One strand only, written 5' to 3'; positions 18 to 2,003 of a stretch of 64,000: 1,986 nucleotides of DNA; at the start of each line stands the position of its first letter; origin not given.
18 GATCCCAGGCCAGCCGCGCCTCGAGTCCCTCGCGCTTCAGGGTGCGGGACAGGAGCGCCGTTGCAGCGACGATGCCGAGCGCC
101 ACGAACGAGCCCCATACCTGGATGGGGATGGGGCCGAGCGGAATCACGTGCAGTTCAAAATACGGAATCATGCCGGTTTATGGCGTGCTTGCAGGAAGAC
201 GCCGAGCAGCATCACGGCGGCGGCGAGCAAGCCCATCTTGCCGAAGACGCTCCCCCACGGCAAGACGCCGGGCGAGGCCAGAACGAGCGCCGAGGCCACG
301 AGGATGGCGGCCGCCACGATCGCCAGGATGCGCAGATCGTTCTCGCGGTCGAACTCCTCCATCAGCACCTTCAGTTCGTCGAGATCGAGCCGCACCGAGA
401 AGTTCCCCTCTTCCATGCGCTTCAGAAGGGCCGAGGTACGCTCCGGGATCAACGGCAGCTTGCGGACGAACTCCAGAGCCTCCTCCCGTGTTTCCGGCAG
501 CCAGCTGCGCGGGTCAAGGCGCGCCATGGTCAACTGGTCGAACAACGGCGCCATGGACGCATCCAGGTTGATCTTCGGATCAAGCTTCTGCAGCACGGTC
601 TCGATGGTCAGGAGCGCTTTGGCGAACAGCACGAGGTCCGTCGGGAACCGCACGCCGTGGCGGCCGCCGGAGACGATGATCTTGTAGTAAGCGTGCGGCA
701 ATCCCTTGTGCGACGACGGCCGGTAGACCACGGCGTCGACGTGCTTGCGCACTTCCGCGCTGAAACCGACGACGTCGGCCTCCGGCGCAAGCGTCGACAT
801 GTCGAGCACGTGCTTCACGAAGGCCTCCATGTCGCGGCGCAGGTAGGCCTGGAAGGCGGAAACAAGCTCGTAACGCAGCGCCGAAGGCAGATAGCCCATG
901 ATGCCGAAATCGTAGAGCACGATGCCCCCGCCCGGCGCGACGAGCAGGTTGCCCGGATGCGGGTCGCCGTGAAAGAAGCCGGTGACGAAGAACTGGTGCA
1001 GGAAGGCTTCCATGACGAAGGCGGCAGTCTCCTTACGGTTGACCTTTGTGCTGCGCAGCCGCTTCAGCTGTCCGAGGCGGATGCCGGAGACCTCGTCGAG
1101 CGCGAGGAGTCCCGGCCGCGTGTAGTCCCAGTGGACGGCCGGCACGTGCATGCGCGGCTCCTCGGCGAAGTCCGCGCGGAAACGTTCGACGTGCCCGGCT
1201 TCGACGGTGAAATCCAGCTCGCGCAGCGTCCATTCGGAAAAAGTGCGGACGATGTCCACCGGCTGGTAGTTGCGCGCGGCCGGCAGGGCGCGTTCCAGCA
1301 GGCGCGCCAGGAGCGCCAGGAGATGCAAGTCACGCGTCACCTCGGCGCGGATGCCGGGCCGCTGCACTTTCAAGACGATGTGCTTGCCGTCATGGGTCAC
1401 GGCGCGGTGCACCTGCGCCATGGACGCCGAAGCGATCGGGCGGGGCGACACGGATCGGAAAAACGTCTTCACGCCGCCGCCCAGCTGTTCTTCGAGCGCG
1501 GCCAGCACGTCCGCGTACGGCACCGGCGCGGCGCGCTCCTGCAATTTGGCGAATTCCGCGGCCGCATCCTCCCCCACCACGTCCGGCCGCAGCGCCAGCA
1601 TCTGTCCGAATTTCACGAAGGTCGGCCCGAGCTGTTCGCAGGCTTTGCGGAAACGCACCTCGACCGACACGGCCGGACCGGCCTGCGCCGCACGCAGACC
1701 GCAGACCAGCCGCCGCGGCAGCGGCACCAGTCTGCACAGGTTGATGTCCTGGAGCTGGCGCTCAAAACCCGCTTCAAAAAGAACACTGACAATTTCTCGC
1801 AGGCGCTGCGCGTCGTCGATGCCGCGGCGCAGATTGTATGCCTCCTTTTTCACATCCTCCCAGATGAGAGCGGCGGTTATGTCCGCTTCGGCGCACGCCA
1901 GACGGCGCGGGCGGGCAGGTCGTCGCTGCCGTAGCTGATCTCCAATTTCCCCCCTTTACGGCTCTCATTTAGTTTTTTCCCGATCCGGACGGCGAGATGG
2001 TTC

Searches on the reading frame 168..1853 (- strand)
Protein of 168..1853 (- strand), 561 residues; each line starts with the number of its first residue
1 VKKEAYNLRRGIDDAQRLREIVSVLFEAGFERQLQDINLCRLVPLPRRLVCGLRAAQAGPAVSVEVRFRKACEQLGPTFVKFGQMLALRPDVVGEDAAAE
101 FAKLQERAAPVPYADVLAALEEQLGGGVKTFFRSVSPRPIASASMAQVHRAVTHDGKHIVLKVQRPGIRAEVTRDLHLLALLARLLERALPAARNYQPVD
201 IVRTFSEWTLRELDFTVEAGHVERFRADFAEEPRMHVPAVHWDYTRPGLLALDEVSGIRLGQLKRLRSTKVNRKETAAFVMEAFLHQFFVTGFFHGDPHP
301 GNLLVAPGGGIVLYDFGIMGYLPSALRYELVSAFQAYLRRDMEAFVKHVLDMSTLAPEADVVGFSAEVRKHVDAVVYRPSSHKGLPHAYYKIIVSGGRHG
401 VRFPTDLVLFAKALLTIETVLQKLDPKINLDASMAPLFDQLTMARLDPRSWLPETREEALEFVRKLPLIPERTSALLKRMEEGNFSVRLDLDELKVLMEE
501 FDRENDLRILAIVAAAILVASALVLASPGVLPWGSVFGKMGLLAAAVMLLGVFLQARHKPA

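Call 33: search_protein_families(library=ncbifam, max_evalue=0.00001, proteins=[window:168-1853:-])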
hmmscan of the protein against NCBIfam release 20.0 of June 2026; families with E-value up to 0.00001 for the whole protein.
window:168-1853:- (561 aa): 3 families
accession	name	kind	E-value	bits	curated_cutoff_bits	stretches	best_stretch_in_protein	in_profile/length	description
TIGR01982.1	UbiB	equivalog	3.6e-105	352.1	487.55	1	16-450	2-434/436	2-polyprenylphenol 6-hydroxylase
NF003404.0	PRK04750.1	equivalog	1.6e-92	310.8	667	1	15-526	4-516/529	ubiquinone biosynthesis regulatory protein kinase UbiB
NF050082.1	ATPase_MABP1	exception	1.2e-31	110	800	1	85-349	74-332/435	macrolide-binding ATPase MABP-1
